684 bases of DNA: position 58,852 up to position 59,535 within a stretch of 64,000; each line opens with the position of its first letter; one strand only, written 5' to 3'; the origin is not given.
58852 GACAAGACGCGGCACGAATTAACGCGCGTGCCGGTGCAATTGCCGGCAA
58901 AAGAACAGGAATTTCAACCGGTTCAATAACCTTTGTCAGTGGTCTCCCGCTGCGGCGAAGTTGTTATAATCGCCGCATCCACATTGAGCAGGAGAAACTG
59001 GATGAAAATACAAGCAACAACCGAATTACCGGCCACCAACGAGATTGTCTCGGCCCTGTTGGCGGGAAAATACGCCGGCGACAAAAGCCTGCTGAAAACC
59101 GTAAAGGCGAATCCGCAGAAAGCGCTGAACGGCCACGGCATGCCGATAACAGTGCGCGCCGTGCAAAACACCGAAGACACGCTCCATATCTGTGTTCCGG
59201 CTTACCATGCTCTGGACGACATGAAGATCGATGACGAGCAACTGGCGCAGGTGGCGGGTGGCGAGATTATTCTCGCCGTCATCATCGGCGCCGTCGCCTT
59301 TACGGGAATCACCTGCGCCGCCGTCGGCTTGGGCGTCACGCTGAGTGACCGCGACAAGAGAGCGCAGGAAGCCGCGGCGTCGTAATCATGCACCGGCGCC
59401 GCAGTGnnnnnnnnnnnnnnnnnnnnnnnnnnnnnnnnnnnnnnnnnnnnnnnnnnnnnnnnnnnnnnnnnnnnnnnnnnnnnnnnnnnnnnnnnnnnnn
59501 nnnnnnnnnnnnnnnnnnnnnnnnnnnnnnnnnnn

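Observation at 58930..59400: Orphan NHLP-type double-glycine leader peptide with a hydrophobic, Gly-zipper core next to folBK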

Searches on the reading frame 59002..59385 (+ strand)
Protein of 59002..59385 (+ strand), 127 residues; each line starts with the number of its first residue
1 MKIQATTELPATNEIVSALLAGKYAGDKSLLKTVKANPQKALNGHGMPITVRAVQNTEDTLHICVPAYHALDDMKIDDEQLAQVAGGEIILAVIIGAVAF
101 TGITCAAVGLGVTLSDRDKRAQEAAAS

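Call 3: search_protein_families(library=ncbifam, proteins=[window:59002-59385:+], max_evalue=10)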
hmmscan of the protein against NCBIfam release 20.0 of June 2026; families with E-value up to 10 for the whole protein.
window:59002-59385:+ (127 aa): 1 family
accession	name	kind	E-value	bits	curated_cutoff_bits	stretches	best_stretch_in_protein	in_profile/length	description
TIGR03793.1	leader_NHLP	domain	9.9e-05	22.1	50.9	1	23-87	12-77/77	NHLP leader peptide family RiPP precursor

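Call 4: search_protein_families(library=pfam, proteins=[window:59002-59385:+], max_evalue=10)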
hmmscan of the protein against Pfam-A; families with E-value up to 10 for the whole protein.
window:59002-59385:+ (127 aa): 2 families
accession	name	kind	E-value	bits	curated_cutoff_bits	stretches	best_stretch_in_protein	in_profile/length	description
PF00202.27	Aminotran_3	-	0.026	13.7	30.5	1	42-101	40-99/403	Aminotransferase class-III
PF10439.15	Bacteriocin_IIc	-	0.065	13.7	27.1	1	76-110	7-53/59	Bacteriocin class II with double-glycine leader peptide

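Call 5: find_homologous_proteins(query=window:59002-59385:+, max_evalue=0.01)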
Query window:59002-59385:+ (127 aa): 4 proteins with E <= 0.01 among 45 candidates.
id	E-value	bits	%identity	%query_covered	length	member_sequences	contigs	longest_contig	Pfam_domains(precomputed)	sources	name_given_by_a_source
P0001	3.0e-74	264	100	100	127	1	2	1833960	-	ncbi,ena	-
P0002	4.3e-40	154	64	94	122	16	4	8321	-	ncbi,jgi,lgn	-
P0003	6.1e-39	150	64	94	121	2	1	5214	-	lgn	-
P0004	5.4e-38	147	72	73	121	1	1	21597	-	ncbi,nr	ncbi:MAG: hypothetical protein OXU44_04400, partial [Gammaproteobacteria bacterium]|nr:hypothetical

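Call 7: find_encoding_contigs(protein=P0002, flank=10000, max_places=6)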
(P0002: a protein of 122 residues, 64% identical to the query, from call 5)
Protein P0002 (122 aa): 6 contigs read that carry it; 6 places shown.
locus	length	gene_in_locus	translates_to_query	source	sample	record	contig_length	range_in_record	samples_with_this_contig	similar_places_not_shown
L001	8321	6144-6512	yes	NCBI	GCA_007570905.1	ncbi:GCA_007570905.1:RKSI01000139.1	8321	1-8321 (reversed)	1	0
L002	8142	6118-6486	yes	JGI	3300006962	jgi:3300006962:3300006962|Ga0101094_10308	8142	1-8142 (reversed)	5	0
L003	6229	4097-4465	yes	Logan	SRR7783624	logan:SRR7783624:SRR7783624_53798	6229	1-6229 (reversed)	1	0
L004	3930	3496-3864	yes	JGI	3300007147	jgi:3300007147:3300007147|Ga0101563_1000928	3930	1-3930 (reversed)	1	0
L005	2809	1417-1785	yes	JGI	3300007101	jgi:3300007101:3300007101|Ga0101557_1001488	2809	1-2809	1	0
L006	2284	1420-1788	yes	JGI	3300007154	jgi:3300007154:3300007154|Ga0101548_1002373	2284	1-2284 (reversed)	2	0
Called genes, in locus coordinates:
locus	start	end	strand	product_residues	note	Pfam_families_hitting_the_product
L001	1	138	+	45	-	?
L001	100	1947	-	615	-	PF00664:ABC_membrane, PF00005:ABC_tran, PF02463:SMC_N (faint)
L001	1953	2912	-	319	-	PF00348:polyprenyl_synt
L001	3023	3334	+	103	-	-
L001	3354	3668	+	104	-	PF00829:Ribosomal_L21p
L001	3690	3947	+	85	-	PF01016:Ribosomal_L27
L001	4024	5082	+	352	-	PF01018:GTP1_OBG, PF01926:MMR_HSR1, PF02421:FeoB_N (weak)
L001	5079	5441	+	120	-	PF02152:FolB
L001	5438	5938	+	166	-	PF01288:HPPK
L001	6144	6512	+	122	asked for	-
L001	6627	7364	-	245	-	PF00106:adh_short, PF08659:KR (weak), PF23441:SDR, PF13561:adh_short_C2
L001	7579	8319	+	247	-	?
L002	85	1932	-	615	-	PF00664:ABC_membrane, PF00005:ABC_tran, PF02463:SMC_N (faint)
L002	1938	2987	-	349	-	PF00348:polyprenyl_synt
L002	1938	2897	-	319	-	PF00348:polyprenyl_synt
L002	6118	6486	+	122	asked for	-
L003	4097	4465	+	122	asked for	-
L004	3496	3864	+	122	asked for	-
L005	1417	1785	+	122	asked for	-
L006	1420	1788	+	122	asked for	-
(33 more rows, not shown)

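Call 8: find_encoding_contigs(protein=P0001, flank=10000, max_places=4)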
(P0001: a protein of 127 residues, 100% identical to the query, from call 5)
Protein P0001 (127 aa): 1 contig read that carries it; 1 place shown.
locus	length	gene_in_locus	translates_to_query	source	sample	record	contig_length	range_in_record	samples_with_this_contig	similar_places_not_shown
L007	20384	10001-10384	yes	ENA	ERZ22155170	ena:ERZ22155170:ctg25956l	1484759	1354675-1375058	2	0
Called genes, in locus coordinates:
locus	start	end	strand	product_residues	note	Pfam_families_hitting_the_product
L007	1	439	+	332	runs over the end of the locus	PF01073:3Beta_HSD, PF01370:Epimerase, PF02719:Polysacc_synt_2, PF04321:RmlD_sub_bind, PF07993:NAD_binding_4, PF16363:GDP_Man_Dehyd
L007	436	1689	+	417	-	-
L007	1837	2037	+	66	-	-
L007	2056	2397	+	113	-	-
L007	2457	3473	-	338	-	PF04307:YdjM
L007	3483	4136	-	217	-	PF00730:HhH-GPD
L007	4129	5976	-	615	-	PF00664:ABC_membrane, PF00005:ABC_tran, PF02463:SMC_N (faint)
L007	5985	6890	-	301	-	PF00348:polyprenyl_synt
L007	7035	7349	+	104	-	-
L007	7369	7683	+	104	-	PF00829:Ribosomal_L21p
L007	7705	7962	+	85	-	PF01016:Ribosomal_L27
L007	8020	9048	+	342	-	PF01018:GTP1_OBG, PF01926:MMR_HSR1, PF02421:FeoB_N (weak)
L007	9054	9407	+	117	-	PF02152:FolB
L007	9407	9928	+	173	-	PF01288:HPPK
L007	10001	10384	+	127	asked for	-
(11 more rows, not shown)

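Call 9: find_encoding_contigs(protein=P0004, flank=10000, max_places=4)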
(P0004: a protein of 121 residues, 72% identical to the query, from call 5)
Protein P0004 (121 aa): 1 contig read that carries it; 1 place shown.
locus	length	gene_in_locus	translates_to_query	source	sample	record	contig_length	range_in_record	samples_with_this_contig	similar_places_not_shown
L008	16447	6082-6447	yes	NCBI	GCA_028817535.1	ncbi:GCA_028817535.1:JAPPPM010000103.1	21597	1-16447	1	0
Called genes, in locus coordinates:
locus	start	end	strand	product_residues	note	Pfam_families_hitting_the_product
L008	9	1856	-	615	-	PF00664:ABC_membrane, PF00005:ABC_tran, PF02463:SMC_N (faint)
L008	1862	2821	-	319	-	PF00348:polyprenyl_synt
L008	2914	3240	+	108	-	-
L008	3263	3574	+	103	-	PF00829:Ribosomal_L21p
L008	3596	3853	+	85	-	PF01016:Ribosomal_L27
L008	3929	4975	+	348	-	PF01018:GTP1_OBG, PF01926:MMR_HSR1, PF02421:FeoB_N (weak)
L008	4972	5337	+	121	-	PF02152:FolB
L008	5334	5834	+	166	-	PF01288:HPPK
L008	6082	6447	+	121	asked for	-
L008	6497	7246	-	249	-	PF00106:adh_short, PF08659:KR, PF23441:SDR, PF13561:adh_short_C2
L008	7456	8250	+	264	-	PF02673:BacA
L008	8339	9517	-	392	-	-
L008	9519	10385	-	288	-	PF01073:3Beta_HSD, PF01370:Epimerase, PF04321:RmlD_sub_bind (faint), PF13460:NAD_binding_10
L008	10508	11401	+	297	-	PF00515:TPR_1 (faint), PF07719:TPR_2 (faint), PF13414:TPR_11 (faint), PF13428:TPR_14 (faint), PF13432:TPR_16, PF13424:TPR_12 (faint), PF14559:TPR_19 (weak), PF24125:Cds6_C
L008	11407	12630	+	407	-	PF03734:YkuD, PF24125:Cds6_C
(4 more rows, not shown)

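Call 14: search_solved_structures(query=window:59002-59385:+, max_evalue=10, show_alignments=3)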
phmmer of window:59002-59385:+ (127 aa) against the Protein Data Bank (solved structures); distinct sequences matched with E-value up to 10: 2.
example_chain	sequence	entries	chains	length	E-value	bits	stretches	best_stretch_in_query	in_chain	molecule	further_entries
7eeb_D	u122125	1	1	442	1.1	12.4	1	60-122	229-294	Cation channel sperm-associated protein 4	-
9ubw_D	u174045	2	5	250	1.1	12.4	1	60-109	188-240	Cation channel sperm-associated protein 4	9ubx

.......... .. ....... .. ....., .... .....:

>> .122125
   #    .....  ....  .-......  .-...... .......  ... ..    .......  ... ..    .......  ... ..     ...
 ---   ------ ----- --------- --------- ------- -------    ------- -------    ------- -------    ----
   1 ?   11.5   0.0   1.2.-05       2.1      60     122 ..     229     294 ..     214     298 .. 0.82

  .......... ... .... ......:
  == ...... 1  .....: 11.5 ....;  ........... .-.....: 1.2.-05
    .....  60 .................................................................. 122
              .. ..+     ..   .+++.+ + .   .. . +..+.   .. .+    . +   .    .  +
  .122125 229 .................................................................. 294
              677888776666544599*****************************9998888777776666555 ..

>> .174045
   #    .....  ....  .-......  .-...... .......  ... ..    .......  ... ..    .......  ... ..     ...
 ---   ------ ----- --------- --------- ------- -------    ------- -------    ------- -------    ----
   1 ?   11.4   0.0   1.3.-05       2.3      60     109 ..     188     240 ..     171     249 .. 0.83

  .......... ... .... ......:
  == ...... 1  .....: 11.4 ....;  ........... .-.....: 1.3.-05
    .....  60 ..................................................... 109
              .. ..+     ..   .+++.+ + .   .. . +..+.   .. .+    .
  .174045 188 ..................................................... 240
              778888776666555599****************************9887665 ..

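Call 16: search_protein_representatives(alignment_id=A1)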
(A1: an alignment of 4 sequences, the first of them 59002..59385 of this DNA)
Query: 4 sequences, 122 profile positions. Proteins with E-value up to 0.001 (for the whole library): 147; up to 1e-10: 26; up to 1e-30: 1. The best 147 are listed.
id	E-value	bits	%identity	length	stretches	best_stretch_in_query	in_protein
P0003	1.4e-68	244.5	-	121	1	1-121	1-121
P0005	6.6e-26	106.7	-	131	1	1-120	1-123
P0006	1.8e-22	95.7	-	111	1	6-87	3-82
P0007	1.5e-21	92.7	-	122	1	5-114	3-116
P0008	2.5e-21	92.0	-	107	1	5-88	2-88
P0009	5.5e-20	87.6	-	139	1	9-111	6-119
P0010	1.2e-19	86.6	-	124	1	7-87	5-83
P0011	6.6e-19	84.1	-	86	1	8-86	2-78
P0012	1.3e-17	80.0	-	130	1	5-118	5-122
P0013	1.4e-17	79.9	-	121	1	1-87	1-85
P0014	1.7e-17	79.6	-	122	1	4-89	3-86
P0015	2.0e-16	76.2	-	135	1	4-115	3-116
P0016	4.8e-15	71.7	-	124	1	11-112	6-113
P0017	1.2e-14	70.4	-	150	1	5-87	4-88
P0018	1.2e-14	70.3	-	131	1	3-107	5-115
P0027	5.4e-12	61.8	-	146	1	13-109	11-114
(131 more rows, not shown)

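Call 19: find_encoding_contigs(protein=P0005, flank=10000, max_places=4)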
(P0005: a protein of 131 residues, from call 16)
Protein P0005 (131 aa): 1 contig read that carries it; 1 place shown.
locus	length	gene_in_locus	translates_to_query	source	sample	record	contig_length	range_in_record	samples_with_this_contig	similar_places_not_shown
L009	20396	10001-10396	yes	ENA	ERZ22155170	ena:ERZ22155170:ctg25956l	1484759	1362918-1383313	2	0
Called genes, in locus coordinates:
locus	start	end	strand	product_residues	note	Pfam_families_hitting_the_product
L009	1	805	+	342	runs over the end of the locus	PF01018:GTP1_OBG, PF01926:MMR_HSR1, PF02421:FeoB_N (weak)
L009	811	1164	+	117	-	PF02152:FolB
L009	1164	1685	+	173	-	PF01288:HPPK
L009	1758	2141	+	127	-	-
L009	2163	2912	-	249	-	PF23441:SDR (weak), PF00106:adh_short, PF08659:KR (weak), PF13561:adh_short_C2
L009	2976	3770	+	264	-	PF02673:BacA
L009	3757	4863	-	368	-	PF01743:PolyA_pol, PF12627:PolyA_pol_RNAbd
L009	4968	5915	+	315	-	PF07719:TPR_2 (faint), PF00515:TPR_1 (faint), PF13414:TPR_11 (faint), PF13428:TPR_14 (faint), PF13432:TPR_16 (weak), PF14559:TPR_19 (weak), PF24125:Cds6_C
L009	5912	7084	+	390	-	PF03734:YkuD, PF24125:Cds6_C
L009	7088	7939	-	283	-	PF00246:Peptidase_M14 (weak), PF24827:AstE_AspA_cat (faint)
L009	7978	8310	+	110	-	PF00085:Thioredoxin, PF13098:Thioredoxin_2 (weak), PF13905:Thioredoxin_8 (weak)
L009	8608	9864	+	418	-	PF07498:Rho_N, PF07497:Rho_RNA_bind, PF00006:ATP-synt_ab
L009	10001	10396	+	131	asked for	-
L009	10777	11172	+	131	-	-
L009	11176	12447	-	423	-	PF02844:GARS_N, PF01071:GARS_A, PF02843:GARS_C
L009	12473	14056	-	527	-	PF02142:MGS, PF01808:AICARFT_IMPCHas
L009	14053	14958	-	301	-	PF00126:HTH_1, PF03466:LysR_substrate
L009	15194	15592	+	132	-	-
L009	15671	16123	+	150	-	-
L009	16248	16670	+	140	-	-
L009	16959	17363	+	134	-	-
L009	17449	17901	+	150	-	-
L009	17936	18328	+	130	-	-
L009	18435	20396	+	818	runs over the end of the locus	PF07715:Plug, PF00593:TonB_dep_Rec_b-barrel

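Call 23: find_encoding_contigs(protein=P0012, flank=10000, max_places=4)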
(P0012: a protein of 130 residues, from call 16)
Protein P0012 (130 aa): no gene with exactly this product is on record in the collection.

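Call 27: find_related_loci(query=A3, collection=genome_contigs, flank=10000)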
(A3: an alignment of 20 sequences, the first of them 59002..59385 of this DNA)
Query A3 (127 aa) in genome_contigs; peptide patterns used: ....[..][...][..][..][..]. (x = any residue, [..] = any of these).
15 stretches matched a pattern; 6 encode a relative of the query (tblastn E <= 1e-3); 6 distinct loci.
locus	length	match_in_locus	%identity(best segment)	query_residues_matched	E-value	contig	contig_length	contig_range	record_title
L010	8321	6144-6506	64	1-119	1e-48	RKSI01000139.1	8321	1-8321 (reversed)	MAG: Gammaproteobacteria bacterium isolate PNGst_S_binSS2 scaffold_204, whole genome shotgun sequence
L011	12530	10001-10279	72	1-93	2e-44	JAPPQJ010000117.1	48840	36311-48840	MAG: Gammaproteobacteria bacterium isolate STY4_bin_4 NODE_60_length_48840_cov_80.1723, whole genome shotgun sequence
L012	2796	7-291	44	4-95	5e-20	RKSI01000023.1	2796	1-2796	MAG: Gammaproteobacteria bacterium isolate PNGst_S_binSS2 scaffold_5695, whole genome shotgun sequence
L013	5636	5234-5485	48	4-87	4e-19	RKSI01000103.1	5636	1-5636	MAG: Gammaproteobacteria bacterium isolate PNGst_S_binSS2 scaffold_644, whole genome shotgun sequence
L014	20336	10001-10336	35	2-101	9e-13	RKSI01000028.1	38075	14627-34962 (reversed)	MAG: Gammaproteobacteria bacterium isolate PNGst_S_binSS2 scaffold_0, whole genome shotgun sequence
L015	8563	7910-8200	35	4-100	2e-10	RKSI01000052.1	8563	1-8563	MAG: Gammaproteobacteria bacterium isolate PNGst_S_binSS2 scaffold_182, whole genome shotgun sequence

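Call 30: find_homologous_proteins(query=A2, max_evalue=0.001)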
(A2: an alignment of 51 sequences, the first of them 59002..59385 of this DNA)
Query A2 (51 sequences) (127 aa, profile of the alignment): 32 proteins with E <= 0.001 among 8000 candidates.
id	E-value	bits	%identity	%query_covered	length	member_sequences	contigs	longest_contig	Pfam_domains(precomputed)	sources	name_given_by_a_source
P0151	3.3e-39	152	37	65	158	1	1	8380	-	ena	-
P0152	5.1e-37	145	43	69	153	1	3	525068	-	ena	-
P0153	8.2e-36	141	35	83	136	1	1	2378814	-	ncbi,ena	-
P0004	1.6e-35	140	72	73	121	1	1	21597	-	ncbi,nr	ncbi:MAG: hypothetical protein OXU44_04400, partial [Gammaproteobacteria bacterium]|nr:hypothetical 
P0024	3.6e-35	139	34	83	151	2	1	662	-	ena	-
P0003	6.4e-35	138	64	94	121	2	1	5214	-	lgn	-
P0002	5.0e-34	135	64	94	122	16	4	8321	-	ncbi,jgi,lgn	-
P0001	1.2e-33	134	100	100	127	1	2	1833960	-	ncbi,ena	-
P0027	1.1e-32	131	30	61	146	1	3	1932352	-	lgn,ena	-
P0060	2.7e-31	126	28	75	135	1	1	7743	-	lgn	-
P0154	3.0e-31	126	27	87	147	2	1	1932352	-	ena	-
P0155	4.0e-30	123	33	89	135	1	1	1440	-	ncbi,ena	-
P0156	5.6e-30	122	30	61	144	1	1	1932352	-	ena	-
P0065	6.9e-29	119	31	85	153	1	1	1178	-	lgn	-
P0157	3.3e-27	113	28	57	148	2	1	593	-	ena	-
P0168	5.7e-14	70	30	67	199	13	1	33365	-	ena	-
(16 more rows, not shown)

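Call 31: find_encoding_contigs(protein=P0027, flank=10000, max_places=3)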
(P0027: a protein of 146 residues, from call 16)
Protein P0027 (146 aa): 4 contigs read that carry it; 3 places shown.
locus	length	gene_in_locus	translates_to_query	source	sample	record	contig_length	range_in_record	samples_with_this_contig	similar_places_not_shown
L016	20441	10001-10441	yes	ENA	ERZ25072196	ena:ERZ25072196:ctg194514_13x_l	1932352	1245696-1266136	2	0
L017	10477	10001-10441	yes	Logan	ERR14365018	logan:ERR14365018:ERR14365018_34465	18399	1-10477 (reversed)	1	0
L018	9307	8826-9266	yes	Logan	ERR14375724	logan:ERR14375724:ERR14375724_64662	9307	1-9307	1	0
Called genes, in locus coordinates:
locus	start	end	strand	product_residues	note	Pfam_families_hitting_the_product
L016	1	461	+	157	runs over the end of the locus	PF02082:Rrf2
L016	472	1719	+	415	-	PF00266:Aminotran_5, PF01041:DegT_DnrJ_EryC1 (faint), PF01212:Beta_elim_lyase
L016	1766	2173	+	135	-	PF01592:NifU_N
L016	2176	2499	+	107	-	PF01521:Fe-S_biosyn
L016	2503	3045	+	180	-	PF00226:DnaJ, PF07743:HSCB_C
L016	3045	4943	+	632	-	PF00012:HSP70, PF06723:MreB_Mbl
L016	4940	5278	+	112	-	PF00111:Fer2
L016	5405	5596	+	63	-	PF04384:Fe-S_assembly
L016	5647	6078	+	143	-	PF00334:NDK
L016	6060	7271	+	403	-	PF04055:Radical_SAM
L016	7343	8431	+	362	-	PF01381:HTH_3 (weak), PF13413:HTH_25, PF13464:RodZ_C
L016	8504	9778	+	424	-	PF13393:tRNA-synt_His, PF00587:tRNA-synt_2b, PF03129:HGTP_anticodon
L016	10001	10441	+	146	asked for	-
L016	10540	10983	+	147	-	-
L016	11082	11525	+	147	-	-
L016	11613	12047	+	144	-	-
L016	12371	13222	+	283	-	PF09976:TPR_21, PF07719:TPR_2 (faint), PF13414:TPR_11 (faint)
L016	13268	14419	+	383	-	PF01011:PQQ (faint), PF13570:Beta-prop_ACSF4, PF25293:Beta-prop_EMC1_N (faint), PF12894:ANAPC4_WD40 (faint), PF23414:Beta-prop_EML_2 (faint), PF13360:PQQ_2, PF13570:Beta-prop_ACSF4, PF13360:PQQ_2, +1 more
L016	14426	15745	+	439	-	PF00005:ABC_tran (faint), PF01926:MMR_HSR1, PF02421:FeoB_N, PF03193:RsgA_GTPase (weak), PF00009:GTP_EFTU, PF01926:MMR_HSR1, PF02421:FeoB_N, PF14714:KH_dom-like, +2 more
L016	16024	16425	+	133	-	-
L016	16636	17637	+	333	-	PF13621:Cupin_8, PF08007:JmjC_2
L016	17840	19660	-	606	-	PF13230:GATase_4, PF13522:GATase_6, PF13537:GATase_7, PF01380:SIS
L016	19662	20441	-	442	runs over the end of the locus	PF00483:NTP_transferase (weak), PF01983:CofC (weak), PF12804:NTP_transf_3, PF25087:GMPPB_C (weak), PF25084:LbH_EIF2B, PF25087:GMPPB_C, PF00132:Hexapep, PF14602:Hexapep_2, +1 more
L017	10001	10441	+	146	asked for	-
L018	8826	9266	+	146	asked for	-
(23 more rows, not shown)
